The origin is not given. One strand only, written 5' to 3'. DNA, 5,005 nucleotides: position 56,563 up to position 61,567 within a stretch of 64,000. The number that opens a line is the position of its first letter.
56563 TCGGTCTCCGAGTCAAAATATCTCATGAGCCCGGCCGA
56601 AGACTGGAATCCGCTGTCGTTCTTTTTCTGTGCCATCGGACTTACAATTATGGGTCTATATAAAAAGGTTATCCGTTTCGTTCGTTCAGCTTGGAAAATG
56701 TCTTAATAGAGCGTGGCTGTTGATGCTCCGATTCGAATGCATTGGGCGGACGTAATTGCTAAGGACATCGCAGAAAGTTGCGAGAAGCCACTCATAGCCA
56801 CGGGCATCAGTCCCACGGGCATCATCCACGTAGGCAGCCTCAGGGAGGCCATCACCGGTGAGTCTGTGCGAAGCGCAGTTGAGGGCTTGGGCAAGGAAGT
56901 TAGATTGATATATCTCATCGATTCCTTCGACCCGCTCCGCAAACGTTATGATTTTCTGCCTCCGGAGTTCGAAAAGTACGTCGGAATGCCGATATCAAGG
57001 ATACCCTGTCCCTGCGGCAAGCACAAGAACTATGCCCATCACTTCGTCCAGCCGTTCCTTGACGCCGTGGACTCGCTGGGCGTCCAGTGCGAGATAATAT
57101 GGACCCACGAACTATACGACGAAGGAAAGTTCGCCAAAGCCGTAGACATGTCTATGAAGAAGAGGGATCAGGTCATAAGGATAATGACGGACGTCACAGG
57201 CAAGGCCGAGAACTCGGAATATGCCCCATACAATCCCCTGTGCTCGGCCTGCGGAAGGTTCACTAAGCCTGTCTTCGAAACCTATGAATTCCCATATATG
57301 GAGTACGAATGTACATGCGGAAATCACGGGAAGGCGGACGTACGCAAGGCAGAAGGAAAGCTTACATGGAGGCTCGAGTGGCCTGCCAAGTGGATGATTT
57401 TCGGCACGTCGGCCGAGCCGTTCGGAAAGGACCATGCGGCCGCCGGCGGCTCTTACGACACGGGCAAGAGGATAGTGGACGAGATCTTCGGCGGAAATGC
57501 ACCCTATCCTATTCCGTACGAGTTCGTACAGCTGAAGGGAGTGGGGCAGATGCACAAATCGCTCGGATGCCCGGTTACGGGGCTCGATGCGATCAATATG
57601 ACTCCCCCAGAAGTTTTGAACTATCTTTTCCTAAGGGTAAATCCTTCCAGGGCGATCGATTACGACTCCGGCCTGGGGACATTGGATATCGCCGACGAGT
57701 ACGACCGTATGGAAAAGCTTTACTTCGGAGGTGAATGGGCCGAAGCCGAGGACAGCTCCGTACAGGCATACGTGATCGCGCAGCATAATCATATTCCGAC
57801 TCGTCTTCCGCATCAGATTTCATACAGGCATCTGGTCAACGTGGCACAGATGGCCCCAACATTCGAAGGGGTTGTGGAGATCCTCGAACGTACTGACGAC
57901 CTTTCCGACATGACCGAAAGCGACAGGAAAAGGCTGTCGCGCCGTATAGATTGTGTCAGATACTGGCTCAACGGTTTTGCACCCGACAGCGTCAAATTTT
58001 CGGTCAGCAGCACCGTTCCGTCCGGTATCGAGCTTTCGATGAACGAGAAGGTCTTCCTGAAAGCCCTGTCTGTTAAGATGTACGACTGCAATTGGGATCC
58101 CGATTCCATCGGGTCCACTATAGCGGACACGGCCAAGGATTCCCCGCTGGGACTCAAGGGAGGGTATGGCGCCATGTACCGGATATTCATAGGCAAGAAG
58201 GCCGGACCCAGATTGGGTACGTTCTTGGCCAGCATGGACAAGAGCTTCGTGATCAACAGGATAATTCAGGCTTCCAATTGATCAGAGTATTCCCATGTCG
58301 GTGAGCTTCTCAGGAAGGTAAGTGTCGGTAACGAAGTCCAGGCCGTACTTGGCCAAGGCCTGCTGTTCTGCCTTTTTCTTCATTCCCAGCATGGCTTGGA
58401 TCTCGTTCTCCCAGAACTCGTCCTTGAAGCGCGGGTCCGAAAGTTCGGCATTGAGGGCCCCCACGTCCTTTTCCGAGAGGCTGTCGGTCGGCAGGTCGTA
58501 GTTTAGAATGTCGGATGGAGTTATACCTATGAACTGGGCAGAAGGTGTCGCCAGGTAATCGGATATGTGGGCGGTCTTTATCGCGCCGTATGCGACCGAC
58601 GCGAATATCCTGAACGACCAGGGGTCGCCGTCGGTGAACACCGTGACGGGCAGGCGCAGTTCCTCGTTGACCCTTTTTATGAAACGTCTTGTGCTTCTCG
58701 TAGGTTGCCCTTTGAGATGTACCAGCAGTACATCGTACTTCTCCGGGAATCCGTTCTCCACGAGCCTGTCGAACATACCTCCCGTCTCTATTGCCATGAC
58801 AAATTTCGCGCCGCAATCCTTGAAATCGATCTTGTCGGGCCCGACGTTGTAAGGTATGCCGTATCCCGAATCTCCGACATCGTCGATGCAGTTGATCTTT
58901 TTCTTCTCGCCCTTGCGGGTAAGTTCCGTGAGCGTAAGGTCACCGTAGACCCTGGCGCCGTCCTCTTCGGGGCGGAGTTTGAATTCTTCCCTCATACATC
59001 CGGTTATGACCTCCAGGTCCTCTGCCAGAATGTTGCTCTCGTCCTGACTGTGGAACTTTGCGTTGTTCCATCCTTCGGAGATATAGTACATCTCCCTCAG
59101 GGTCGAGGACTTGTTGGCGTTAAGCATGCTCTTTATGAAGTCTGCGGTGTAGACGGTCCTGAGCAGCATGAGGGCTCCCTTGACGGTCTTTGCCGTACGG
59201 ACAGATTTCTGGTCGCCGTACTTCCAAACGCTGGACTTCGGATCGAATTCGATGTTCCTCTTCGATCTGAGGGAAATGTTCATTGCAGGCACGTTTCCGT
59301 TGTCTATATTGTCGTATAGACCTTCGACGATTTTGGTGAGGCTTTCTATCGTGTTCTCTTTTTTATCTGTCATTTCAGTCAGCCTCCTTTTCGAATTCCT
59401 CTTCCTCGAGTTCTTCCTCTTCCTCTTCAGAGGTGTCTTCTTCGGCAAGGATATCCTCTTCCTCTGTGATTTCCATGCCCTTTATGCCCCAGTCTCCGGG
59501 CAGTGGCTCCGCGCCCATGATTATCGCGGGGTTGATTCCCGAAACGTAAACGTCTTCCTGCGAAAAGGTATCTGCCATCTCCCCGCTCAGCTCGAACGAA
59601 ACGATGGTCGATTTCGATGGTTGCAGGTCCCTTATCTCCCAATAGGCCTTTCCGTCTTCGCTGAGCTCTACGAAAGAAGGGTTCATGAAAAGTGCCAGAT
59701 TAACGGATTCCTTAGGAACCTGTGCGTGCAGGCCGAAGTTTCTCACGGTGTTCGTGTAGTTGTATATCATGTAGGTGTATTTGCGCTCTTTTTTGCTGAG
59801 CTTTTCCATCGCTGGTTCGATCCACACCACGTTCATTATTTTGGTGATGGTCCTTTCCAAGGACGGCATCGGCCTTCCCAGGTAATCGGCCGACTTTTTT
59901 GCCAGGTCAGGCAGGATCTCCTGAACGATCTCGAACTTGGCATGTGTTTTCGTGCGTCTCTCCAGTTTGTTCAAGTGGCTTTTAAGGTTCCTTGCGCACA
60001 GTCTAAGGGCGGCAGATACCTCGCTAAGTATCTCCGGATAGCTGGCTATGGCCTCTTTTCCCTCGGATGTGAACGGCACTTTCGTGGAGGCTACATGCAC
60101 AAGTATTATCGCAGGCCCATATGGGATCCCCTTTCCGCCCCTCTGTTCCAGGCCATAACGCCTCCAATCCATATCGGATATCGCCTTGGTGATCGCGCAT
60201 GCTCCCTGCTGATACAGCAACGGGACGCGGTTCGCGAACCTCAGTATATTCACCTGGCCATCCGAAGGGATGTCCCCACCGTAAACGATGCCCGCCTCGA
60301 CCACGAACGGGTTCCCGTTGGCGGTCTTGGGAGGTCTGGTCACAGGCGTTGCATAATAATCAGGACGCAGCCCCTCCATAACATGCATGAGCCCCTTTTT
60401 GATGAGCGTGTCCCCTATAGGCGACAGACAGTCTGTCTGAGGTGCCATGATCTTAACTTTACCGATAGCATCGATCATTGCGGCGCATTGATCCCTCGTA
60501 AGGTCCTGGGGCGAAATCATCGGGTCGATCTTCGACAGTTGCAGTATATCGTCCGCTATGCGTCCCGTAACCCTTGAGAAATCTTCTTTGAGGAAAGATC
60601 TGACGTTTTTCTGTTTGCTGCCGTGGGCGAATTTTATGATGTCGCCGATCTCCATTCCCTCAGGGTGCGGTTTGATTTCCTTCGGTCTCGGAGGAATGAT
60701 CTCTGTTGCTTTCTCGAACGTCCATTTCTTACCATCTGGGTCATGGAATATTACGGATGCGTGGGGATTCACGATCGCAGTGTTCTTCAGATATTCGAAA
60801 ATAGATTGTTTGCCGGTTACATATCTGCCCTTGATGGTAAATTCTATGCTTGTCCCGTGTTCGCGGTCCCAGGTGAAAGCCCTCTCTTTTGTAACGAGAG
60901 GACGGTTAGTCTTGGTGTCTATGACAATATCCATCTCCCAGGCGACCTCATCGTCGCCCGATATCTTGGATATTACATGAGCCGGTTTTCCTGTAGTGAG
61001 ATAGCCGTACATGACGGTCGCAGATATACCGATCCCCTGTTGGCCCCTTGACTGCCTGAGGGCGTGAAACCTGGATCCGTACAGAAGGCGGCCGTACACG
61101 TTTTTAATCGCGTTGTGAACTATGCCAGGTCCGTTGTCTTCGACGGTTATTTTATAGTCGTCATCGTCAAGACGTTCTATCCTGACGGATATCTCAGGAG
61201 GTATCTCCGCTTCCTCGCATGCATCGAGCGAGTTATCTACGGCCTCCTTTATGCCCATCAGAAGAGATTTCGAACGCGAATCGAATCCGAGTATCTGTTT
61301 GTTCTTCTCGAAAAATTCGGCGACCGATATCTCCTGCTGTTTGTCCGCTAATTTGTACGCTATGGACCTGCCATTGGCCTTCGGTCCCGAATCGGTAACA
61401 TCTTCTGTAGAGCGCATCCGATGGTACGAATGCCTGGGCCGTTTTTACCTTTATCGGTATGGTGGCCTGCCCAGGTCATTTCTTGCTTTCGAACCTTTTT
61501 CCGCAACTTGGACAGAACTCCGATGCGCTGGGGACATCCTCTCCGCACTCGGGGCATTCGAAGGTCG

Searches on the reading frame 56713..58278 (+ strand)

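Call 15: search_protein_families(library=pfam, proteins=[window:56713-58278:+])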
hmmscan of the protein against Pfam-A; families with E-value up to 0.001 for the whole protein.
window:56713-58278:+ (522 aa): 1 family
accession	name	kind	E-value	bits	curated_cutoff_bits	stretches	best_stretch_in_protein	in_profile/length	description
PF01921.24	tRNA-synt_1f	-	2.8e-106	355.9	27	1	9-352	1-353/360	tRNA synthetases class I (K)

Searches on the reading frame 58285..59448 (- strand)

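Call 20: search_protein_families(library=pfam, proteins=[window:58285-59448:-])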
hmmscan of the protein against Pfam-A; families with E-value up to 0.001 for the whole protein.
window:58285-59448:- (388 aa): 3 families
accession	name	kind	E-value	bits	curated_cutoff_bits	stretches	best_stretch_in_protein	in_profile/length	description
PF21180.3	TOP6A-Spo11_Toprim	-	2.1e-60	204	24.1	1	216-382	1-170/170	Topoisomerase 6 subunit A/Spo11, Toprim domain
PF20768.2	Topo_VI_alpha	-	4.9e-20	71.5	23.6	1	161-212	1-49/50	All-beta domain in DNA topoisomerase VI alpha subunit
PF04406.19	TP6A_N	-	1.3e-17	63.8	26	1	95-157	3-61/62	Type IIB DNA topoisomerase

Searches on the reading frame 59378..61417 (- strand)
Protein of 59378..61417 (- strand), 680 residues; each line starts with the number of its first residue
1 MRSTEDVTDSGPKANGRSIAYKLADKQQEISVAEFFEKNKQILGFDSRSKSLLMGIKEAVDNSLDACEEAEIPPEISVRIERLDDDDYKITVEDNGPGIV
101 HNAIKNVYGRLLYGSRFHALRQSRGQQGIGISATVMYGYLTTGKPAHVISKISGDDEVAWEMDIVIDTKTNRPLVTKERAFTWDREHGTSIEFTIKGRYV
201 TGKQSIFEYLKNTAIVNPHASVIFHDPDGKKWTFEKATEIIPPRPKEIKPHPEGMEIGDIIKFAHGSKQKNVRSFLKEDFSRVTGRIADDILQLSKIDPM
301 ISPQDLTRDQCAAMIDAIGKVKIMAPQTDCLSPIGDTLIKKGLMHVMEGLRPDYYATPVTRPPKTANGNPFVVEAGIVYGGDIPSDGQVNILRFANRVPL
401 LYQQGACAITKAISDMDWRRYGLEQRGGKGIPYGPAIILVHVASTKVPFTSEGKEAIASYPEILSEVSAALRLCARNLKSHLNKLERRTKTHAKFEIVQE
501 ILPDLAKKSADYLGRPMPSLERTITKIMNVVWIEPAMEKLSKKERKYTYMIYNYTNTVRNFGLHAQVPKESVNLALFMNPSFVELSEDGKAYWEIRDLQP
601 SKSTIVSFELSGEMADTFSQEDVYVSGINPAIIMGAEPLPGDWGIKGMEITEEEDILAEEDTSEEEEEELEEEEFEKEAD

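Call 20: search_protein_families(library=pfam, proteins=[window:59378-61417:-])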
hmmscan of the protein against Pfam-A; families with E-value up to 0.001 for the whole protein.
window:59378-61417:- (680 aa): 4 families
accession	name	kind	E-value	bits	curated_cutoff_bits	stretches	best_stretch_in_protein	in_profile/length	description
PF09239.17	Topo-VIb_trans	-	4.2e-62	209.1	24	1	326-493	1-158/159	Topoisomerase VI B subunit, transducer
PF02518.31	HATPase_c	-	1.4e-09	38.8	26.4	1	54-146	8-91/111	Histidine kinase-, DNA gyrase B-, and HSP90-like ATPase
PF13589.12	HATPase_c_3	-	2.4e-08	34.5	25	1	56-155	7-97/137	Histidine kinase-, DNA gyrase B-, and HSP90-like ATPase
PF18000.7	Top6b_C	-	5.4e-07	30.2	28.6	1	515-632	2-109/111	Type 2 DNA topoisomerase 6 subunit B C-terminal domain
